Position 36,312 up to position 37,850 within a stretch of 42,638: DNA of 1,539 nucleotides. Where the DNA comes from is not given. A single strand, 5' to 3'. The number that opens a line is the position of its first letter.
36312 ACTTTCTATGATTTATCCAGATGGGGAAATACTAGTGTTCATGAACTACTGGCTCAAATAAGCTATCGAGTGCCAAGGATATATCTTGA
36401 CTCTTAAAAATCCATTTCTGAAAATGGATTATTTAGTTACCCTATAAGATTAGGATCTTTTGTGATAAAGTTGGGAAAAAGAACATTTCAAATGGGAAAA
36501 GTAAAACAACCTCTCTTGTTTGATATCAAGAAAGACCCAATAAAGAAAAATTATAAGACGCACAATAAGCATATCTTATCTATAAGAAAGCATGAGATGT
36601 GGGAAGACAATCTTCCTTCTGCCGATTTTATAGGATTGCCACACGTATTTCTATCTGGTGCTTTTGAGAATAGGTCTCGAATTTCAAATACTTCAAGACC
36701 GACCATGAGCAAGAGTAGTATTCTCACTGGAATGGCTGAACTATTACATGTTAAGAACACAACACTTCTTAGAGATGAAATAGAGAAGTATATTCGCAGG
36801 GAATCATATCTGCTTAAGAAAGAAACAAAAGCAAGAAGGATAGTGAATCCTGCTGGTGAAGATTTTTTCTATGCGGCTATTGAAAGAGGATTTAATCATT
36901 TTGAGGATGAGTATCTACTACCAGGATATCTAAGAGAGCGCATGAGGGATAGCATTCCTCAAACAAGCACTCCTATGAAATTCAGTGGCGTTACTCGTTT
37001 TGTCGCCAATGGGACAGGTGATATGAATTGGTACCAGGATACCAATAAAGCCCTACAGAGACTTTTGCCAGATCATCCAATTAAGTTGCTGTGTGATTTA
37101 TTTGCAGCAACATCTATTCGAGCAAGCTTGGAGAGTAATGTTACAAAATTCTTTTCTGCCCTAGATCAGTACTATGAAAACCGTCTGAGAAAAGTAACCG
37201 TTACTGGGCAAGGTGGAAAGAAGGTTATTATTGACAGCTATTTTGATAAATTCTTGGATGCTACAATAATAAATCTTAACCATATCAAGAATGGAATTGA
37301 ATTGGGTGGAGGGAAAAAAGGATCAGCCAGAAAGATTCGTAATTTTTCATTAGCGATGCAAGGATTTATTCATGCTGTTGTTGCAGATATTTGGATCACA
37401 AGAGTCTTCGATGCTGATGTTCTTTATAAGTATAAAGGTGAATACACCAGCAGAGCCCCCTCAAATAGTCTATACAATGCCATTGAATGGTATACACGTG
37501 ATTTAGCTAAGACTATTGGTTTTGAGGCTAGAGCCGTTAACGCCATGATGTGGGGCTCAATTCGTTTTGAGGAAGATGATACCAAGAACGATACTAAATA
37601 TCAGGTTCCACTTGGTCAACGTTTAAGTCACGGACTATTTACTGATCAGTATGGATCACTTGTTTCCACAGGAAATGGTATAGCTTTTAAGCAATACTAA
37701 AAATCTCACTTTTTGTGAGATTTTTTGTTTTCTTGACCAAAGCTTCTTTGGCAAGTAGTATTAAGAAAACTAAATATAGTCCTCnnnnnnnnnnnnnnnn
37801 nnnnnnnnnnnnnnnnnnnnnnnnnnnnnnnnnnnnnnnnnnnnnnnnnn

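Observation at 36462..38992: Orphan ParB-like protein with a Cys/His insert, paired with an unrecognisable ~400-aa protein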

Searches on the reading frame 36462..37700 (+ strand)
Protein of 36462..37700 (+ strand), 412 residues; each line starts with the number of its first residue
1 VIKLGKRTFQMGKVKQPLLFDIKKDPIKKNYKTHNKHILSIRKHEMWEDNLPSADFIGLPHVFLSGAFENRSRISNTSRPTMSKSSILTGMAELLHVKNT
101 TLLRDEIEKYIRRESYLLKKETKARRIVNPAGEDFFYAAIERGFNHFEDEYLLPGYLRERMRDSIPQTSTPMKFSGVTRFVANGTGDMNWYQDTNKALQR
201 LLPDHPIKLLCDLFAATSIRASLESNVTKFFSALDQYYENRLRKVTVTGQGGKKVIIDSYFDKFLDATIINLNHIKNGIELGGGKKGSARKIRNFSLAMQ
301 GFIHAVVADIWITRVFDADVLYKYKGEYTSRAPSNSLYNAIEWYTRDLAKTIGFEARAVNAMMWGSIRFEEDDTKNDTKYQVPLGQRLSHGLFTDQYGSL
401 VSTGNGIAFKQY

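Call 3: search_protein_families(library=pfam, proteins=[window:36462-37700:+], max_evalue=1)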
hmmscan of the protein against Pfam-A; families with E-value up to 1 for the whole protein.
window:36462-37700:+ (412 aa): 1 family
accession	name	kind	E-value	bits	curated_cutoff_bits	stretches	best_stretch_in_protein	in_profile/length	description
PF23802.1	DUF7178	-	0.00087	19.7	27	1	288-368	114-190/193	Family of unknown function (DUF7178)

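Call 4: search_protein_families(library=phrogs, proteins=[window:36462-37700:+], max_evalue=1)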
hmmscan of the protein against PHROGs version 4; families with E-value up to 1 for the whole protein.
window:36462-37700:+ (412 aa): 2 families
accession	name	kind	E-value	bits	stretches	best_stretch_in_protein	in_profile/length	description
phrog_3842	-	unknown function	0.00029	21.8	1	189-368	39-201/206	-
phrog_22480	-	unknown function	0.028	15.9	0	233-267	22-57/74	-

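Call 5: search_protein_families(library=padloc, proteins=[window:36462-37700:+], max_evalue=1)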
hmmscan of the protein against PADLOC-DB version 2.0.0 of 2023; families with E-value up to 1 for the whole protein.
window:36462-37700:+ (412 aa): 0 families

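Call 6: search_protein_families(library=ncbifam, proteins=[window:36462-37700:+], max_evalue=1)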
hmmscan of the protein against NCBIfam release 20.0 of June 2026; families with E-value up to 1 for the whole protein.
window:36462-37700:+ (412 aa): 0 families

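Call 13: find_homologous_proteins(query=window:36492-37700:+)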
Query window:36492-37700:+ (402 aa): 8 proteins with E <= 0.001 among 2627 candidates.
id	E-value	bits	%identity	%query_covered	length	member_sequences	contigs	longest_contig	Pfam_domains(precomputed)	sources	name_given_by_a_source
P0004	9.6e-271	915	100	100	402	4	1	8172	-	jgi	jgi:hypothetical protein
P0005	1.1e-100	356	48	95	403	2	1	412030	PF23802.2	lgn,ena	-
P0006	3.4e-74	268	39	95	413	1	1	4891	PF23802.2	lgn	-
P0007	5.5e-74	268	40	92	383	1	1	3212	-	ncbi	-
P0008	2.1e-68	249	42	87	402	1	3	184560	-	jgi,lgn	jgi:hypothetical protein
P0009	3.5e-68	249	40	89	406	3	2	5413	-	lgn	-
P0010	4.7e-61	225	37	89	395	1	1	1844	-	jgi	jgi:hypothetical protein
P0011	1.2e-54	204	38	75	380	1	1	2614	-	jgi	jgi:hypothetical protein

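Call 14: find_encoding_contigs(protein=P0005, flank=8000, max_places=3)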
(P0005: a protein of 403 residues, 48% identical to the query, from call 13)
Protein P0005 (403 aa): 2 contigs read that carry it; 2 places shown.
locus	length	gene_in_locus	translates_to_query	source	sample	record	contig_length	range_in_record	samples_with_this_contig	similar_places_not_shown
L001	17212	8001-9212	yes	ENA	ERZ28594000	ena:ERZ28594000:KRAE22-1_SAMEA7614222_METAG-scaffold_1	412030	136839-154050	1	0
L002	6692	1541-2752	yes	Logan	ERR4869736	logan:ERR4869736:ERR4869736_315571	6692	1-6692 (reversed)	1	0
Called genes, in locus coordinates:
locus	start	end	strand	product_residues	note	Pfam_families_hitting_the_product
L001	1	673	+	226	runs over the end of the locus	-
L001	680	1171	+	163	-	PF00293:NUDIX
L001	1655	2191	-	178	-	PF20803:PaaX_M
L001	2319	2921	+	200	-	PF01025:GrpE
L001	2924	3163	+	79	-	PF09834:DUF2061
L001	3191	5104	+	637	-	PF00012:HSP70, PF06723:MreB_Mbl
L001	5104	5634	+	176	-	-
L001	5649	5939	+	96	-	-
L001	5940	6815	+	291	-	PF00226:DnaJ, PF01556:DnaJ_C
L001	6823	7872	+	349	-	-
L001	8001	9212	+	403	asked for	PF23802:DUF7178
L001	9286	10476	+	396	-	-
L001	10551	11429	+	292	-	PF18765:Polbeta (faint)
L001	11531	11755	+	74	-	-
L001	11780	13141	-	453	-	PF01406:tRNA-synt_1e, PF09334:tRNA-synt_1g (weak), PF23493:CysS_C (weak)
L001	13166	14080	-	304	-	PF01544:CorA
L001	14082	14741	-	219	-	PF06736:TMEM175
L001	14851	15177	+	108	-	PF00829:Ribosomal_L21p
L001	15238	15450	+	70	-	-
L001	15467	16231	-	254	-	PF02673:BacA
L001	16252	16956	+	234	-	PF01509:TruB_N, PF16198:TruB_C_2 (faint)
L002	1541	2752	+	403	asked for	PF23802:DUF7178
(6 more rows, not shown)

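Call 15: find_encoding_contigs(protein=P0008, flank=8000, max_places=3)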
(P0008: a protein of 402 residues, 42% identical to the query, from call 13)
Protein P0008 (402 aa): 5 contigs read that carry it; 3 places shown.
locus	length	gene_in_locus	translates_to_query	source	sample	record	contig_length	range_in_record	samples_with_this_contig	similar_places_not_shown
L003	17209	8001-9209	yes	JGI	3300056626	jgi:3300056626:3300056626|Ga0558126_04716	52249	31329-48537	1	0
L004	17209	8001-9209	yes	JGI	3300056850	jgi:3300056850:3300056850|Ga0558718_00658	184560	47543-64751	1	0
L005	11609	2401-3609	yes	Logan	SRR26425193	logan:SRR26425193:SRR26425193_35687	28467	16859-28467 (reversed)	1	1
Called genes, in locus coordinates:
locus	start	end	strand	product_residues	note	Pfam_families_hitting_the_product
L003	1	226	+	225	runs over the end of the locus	PF13739:PdaC, PF11738:DUF3298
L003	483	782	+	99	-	-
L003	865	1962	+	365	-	PF00487:FA_desaturase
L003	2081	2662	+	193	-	PF00156:Pribosyltran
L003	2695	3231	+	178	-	-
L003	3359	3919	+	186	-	-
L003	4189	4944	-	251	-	PF09335:VTT_dom (weak)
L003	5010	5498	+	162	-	-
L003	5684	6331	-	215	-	-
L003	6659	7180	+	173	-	-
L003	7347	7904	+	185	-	-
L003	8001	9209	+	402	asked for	-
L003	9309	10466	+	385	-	-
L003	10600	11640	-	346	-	PF02646:RmuC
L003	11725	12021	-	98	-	-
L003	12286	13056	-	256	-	PF01612:DNA_pol_A_exo1, PF00929:RNase_T, PF20600:ExoX-like_C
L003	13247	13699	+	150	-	PF09424:YqeY, PF02637:GatB_Yqey (faint)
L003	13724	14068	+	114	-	PF04020:Phage_holin_4_2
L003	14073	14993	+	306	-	PF03690:MYG1_exonuc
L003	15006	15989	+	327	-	PF01018:GTP1_OBG, PF01926:MMR_HSR1, PF02421:FeoB_N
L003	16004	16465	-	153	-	-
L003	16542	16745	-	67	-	-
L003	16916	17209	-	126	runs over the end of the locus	-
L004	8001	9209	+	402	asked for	-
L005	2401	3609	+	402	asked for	-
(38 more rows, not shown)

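Call 18: find_encoding_contigs(protein=P0006, flank=8000, max_places=2)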
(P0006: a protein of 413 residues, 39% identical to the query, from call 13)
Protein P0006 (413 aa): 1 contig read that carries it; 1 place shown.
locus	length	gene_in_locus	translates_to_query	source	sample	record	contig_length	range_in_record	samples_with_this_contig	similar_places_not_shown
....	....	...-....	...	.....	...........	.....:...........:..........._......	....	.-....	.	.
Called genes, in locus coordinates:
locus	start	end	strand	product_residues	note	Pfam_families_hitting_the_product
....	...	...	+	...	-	-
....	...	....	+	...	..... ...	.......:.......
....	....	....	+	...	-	-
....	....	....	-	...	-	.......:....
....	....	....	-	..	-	-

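Call 19: find_encoding_contigs(protein=P0009, flank=8000, max_places=2)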
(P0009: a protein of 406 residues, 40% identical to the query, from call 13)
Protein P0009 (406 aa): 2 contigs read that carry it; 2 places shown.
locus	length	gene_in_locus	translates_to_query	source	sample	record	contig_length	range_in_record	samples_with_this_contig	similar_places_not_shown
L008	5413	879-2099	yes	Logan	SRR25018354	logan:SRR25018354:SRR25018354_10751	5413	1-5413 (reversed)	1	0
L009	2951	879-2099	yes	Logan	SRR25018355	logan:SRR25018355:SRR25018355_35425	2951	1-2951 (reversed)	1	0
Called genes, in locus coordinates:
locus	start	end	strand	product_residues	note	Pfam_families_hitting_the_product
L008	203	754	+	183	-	-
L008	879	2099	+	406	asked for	-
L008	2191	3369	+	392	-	-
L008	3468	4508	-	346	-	PF02646:RmuC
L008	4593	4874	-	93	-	-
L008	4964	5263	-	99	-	-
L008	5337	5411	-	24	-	?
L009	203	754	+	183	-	-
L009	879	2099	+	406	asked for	-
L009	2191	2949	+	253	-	?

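Call 20: find_encoding_contigs(protein=P0007, flank=8000, max_places=2)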
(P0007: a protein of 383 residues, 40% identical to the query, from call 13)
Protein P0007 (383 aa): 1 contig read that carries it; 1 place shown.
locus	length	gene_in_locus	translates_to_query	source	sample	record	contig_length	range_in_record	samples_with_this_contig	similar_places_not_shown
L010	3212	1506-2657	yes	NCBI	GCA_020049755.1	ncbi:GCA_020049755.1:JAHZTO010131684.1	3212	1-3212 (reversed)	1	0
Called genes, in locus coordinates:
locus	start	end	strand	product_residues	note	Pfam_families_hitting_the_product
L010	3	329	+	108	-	?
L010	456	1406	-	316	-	-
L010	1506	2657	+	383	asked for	-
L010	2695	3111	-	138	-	PF02823:ATP-synt_DE_N, PF00401:ATP-synt_DE (weak)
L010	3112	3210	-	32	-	?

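Call 34: predict_structure(alignment_id=A2)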
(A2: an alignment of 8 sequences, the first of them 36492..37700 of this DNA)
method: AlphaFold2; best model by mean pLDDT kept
length: 402 residues; sequences in the alignment: 8
mean_pLDDT: 82.0   pTM: 0.82
mean pLDDT of the five models: 82.0, 79.8, 79.4, 78.9, 73.9
residues with pLDDT >= 90: 187; 70-90: 148; 50-70: 37; < 50: 30
segments of 3 or more residues with pLDDT < 50: 1-27
pLDDT, mean of each block of 10 residues (from residue 1): 28 29 45 80 94 93 88 94 94 95 92 80 95 91 84 91 93 92 90 89 86 82 90 86 86 88 88 64 92 92 88 76 86 96 95 88 65 71 61 71 55
secondary structure, 60 per line:
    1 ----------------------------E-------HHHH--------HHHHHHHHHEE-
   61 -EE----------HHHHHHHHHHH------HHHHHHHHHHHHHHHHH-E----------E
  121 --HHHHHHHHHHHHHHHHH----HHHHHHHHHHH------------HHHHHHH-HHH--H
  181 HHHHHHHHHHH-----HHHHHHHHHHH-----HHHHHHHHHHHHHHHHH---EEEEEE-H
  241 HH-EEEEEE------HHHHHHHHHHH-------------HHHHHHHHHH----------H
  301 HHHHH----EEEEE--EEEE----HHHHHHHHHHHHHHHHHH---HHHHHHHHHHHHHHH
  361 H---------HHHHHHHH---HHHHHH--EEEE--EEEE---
elements in order: H37-40 H49-57 H74-84 H91-107 H123-139 H144-154 H167-173 H180-191 H197-207 H213-229 E233-238 E244-249 H256-266 H280-289 H300-305 E310-314 E317-320 H325-342 H346-361 H371-378 H382-387 E390-393 E396-399

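Call 36: fold_search(model_id=the predicted structure, library=pdb)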
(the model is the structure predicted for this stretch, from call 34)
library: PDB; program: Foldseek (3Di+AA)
matches with E <= 10: 152; with E <= 0.001: 0
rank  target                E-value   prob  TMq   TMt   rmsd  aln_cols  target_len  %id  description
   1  7tm3_1                1.8e-01  0.06  0.10  0.09  24.0       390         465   10  Structure of the rabbit 80S ribosome stalled on a 2-TMD Rhodopsin intermediate in complex with the multipass transloco (released 2022-10-19)
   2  2xhi_A                4.0e-01  0.51  0.22  0.27  12.8       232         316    8  Separation-of-function mutants unravel the dual reaction mode of human 8-oxoguanine DNA glycosylase (released 2011-01-26)
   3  2noh_A                5.5e-01  0.47  0.22  0.28  12.8       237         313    9  Structure of catalytically inactive Q315A human 8-oxoguanine glycosylase complexed to 8-oxoguanine DNA (released 2006-11-21)
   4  6w0m_A                7.0e-01  0.38  0.23  0.28  12.4       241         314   10  Human 8-oxoguanine glycosylase crosslinked with oxoG lesion containing DNA (released 2020-09-23)
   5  8ouh_C                7.0e-01  0.06  0.09  0.14  16.5       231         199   14  Complex of human ASCT2 with Syncytin-1 (released 2024-05-01)
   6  3ih7_A                7.7e-01  0.41  0.22  0.28  13.1       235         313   11  Crystal structure of catalytically active human 8-oxoguanine glycosylase distally crosslinked to guanine-containing DN (released 2010-11-03)
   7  9m7y_B                1.1e+00  0.03  0.11  0.05  23.1       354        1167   10  Cryo-EM structure of gp79-dependent RNAP promoter open complex (released 2025-09-03)
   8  1ko9                  1.2e+00  0.23  0.21  0.26  13.0       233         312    9  Native Structure of the Human 8-oxoguanine DNA Glycosylase hOGG1 (released 2002-01-09)
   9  9w04_A                1.2e+00  0.03  0.10  0.11  18.9       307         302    9  Cryo-EM structure of TasH-tigRNA-dsDNA complex (released 2026-03-11)
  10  7pz1_CCC              1.2e+00  0.30  0.22  0.28  12.9       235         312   10  Structure of the mouse 8-oxoguanine DNA Glycosylase mOGG1 in complex with ligand TH8535 (released 2022-11-02)
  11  8dny_A                1.4e+00  0.02  0.11  0.10  24.6       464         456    8  Cryo-EM structure of the human Sec61 complex inhibited by decatransin (released 2023-05-24)
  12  2noe_A                1.6e+00  0.16  0.22  0.27  14.0       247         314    9  Structure of catalytically inactive G42A human 8-oxoguanine glycosylase complexed to 8-oxoguanine DNA (released 2006-11-21)
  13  1yql_A                1.7e+00  0.20  0.22  0.28  12.8       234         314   11  Catalytically inactive hOGG1 crosslinked with 7-deaza-8-azaguanine containing DNA (released 2005-04-05)
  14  1hy1_C                1.7e+00  0.02  0.12  0.12  18.7       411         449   11  CRYSTAL STRUCTURE OF WILD TYPE DUCK DELTA 2 CRYSTALLIN (EYE LENS PROTEIN) (released 2001-04-21)
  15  4h5y                  1.7e+00  0.02  0.12  0.10  35.7       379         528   10  High-resolution crystal structure of Legionella pneumophila LidA (60-594) (released 2013-09-25)
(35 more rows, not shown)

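Call 37: search_protein_representatives(alignment_id=A2)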
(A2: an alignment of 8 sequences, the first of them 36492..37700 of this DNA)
Query: 8 sequences, 401 profile positions. Proteins with E-value up to 0.001 (for the whole library): 566; up to 1e-10: 197; up to 1e-30: 45. The best 150 are listed.
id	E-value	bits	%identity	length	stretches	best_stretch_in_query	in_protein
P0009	3.5e-180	615.8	-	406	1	2-401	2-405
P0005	4.0e-170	582.7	-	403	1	1-400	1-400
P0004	9.1e-170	581.5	-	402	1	1-399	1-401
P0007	4.9e-161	552.8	-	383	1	19-401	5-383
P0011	1.3e-152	525.1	-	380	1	1-400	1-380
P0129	2.0e-107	376.2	-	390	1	24-399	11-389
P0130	3.3e-104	365.6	-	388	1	36-400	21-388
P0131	9.1e-104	364.2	-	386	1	26-399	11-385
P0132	1.6e-103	363.4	-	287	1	117-400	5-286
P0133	2.5e-101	356.1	-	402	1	80-398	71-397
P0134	3.3e-88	312.9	-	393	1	35-399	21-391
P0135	3.5e-88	312.8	-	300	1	104-398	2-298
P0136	1.3e-80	287.9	-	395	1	46-383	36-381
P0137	3.3e-76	273.4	-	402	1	90-387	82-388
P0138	1.4e-73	264.8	-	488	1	32-377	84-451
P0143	2.5e-69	250.7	-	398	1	32-377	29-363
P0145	2.2e-58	214.7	-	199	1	165-376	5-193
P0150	8.4e-50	186.5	-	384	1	41-381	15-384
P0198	1.3e-21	93.6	-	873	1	173-363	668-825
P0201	2.7e-21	92.6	-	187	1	170-359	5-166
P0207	4.0e-20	88.7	-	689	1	171-363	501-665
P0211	2.0e-19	86.4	-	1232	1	166-360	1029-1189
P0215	6.1e-19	84.8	-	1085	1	172-362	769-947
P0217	9.4e-19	84.2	-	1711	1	169-377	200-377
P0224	4.3e-18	82.0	-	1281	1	147-363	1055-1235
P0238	1.0e-16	77.5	-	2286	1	165-388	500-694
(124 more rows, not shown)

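Call 38: search_protein_families(library=pfam, proteins=[P0198, P0211, P0217, P0238, P0224, P0215, P0207], max_evalue=0.001)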
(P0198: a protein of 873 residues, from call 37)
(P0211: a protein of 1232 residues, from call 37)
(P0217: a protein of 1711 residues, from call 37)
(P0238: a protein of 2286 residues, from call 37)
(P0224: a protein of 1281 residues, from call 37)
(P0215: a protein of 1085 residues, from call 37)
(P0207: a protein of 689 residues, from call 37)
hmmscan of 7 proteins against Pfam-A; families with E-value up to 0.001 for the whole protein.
P0198 (873 aa): 1 family
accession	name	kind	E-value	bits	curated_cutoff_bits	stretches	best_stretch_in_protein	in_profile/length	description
PF23802.1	DUF7178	-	1.2e-10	42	27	1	672-820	35-192/193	Family of unknown function (DUF7178)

P0211 (1232 aa): 2 families
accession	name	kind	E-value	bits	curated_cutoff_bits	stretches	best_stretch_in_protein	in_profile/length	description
PF23802.1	DUF7178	-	1.2e-13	51.8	27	1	1040-1182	35-187/193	Family of unknown function (DUF7178)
PF18760.7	ART-PolyVal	-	0.00012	23.3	31.2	1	704-777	7-70/140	ADP-Ribosyltransferase in polyvalent proteins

P0217 (1711 aa): 4 families
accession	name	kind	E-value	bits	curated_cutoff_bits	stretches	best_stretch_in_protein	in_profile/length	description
PF01028.25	Topoisom_I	-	7e-27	94.7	23.7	1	512-733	3-202/228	Eukaryotic DNA topoisomerase I, catalytic core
PF23802.1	DUF7178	-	1.7e-08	35.1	27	1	208-353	35-187/193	Family of unknown function (DUF7178)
PF02518.31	HATPase_c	-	1.1e-06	29.5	26.4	1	1051-1128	7-74/111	Histidine kinase-, DNA gyrase B-, and HSP90-like ATPase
PF13589.12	HATPase_c_3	-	1.1e-05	25.8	25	1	1054-1169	7-114/137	Histidine kinase-, DNA gyrase B-, and HSP90-like ATPase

P0238 (2286 aa): 1 family
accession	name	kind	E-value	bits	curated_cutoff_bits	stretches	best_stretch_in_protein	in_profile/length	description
PF23802.1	DUF7178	-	2.5e-14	54.1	27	1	513-662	36-191/193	Family of unknown function (DUF7178)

P0224 (1281 aa): 5 families
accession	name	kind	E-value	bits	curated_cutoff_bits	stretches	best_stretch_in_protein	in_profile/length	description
PF23802.1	DUF7178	-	6.6e-10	39.7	27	1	1085-1230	36-192/193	Family of unknown function (DUF7178)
PF11697.13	DUF3293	-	5.2e-07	30.6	25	1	641-701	11-73/73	Protein of unknown function (DUF3293)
PF13489.12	Methyltransf_23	-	2.5e-06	27.7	27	1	289-442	14-151/164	Methyltransferase domain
PF08241.18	Methyltransf_11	-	1.3e-05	26.2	21.2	1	302-408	1-94/95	Methyltransferase domain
PF13847.12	Methyltransf_31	-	0.00095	19.3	27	0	298-440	4-130/145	Methyltransferase domain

P0215 (1085 aa): 1 family
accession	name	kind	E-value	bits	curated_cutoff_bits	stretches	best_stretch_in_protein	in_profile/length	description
PF23802.1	DUF7178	-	6.9e-15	55.9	27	1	769-938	30-187/193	Family of unknown function (DUF7178)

P0207 (689 aa): 1 family
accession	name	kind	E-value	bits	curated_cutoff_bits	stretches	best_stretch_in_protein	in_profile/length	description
PF23802.1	DUF7178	-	1.7e-12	48.1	27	1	506-657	34-189/193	Family of unknown function (DUF7178)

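Call 40: fold_search(model_id=the predicted structure, library=viral)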
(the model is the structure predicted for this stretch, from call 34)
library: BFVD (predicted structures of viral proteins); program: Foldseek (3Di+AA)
matches with E <= 10: 224; with E <= 0.001: 1
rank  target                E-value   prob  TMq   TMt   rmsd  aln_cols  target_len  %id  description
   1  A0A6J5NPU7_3          3.3e-06  1.00  0.42  0.15   2.6       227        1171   22  Helicase/UvrB, N-terminal [uncultured Caudovirales phage]
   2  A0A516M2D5            3.2e-03  1.00  0.36  0.17  17.6       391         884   15  (no name in the UniProt tables at hand)
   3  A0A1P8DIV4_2          1.1e-02  1.00  0.36  0.15  12.3       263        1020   11  (no name in the UniProt tables at hand)
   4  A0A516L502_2          1.4e-02  1.00  0.33  0.14   9.0       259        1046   17  (no name in the UniProt tables at hand)
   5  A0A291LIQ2            1.5e-02  1.00  0.34  0.42   6.5       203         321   16  Uncharacterized protein [Streptomyces phage Tefunt]
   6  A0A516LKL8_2          3.6e-02  0.99  0.32  0.13   8.6       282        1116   13  (no name in the UniProt tables at hand)
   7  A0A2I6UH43            5.0e-02  1.00  0.33  0.61   5.3       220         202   12  Uncharacterized protein [Salinibacter phage M31CR41-2]
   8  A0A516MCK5            6.0e-02  0.14  0.13  0.07  20.9       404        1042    9  (no name in the UniProt tables at hand)
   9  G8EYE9                8.4e-02  0.99  0.30  0.56   7.5       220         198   14  Uncharacterized protein [Synechococcus phage S-CBP42]
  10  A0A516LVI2            8.4e-02  0.87  0.31  0.19  16.6       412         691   12  (no name in the UniProt tables at hand)
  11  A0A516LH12            8.8e-02  0.99  0.36  0.28   7.4       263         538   15  (no name in the UniProt tables at hand)
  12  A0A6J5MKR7            8.8e-02  0.98  0.34  0.32   7.9       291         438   13  Uncharacterized protein [uncultured Caudovirales phage]
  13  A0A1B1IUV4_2          1.2e-01  0.41  0.25  0.09  21.4       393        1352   11  (no name in the UniProt tables at hand)
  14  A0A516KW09            1.5e-01  0.97  0.35  0.14   7.6       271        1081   15  (no name in the UniProt tables at hand)
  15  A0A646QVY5            1.5e-01  0.84  0.28  0.11  10.4       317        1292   13  (no name in the UniProt tables at hand)
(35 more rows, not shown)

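Call 45: find_related_loci(query=A2, collection=genome_contigs, flank=8000)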
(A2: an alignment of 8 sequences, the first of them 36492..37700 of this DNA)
Query A2 (402 aa) in genome_contigs; peptide patterns used: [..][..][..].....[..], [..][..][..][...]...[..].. (x = any residue, [..] = any of these).
57 stretches matched a pattern, but none encodes a relative of the query by tblastn (E <= 1e-3).

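Call 46: find_related_loci(query=A2, collection=viral_contigs, flank=8000)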
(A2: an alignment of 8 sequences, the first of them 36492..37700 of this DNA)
Query A2 (402 aa) in viral_contigs; peptide patterns used: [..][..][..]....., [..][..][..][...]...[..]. (x = any residue, [..] = any of these).
100 stretches matched a pattern, but none encodes a relative of the query by tblastn (E <= 1e-3).

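Call 47: find_encoding_contigs(protein=P0129, flank=6000, max_places=2)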
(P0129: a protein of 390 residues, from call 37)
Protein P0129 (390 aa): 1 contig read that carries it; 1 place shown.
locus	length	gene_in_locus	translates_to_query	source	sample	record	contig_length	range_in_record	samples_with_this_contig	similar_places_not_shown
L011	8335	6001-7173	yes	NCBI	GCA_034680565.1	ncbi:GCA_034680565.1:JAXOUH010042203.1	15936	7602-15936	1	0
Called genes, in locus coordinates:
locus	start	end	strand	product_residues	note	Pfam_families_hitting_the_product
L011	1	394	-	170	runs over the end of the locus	-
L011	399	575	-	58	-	-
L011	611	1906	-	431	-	PF00589:Phage_integrase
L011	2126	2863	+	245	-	-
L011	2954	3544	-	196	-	-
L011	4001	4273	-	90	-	-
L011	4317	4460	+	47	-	-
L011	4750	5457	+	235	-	-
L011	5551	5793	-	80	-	PF20106:DUF6496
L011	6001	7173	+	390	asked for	-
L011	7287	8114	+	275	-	-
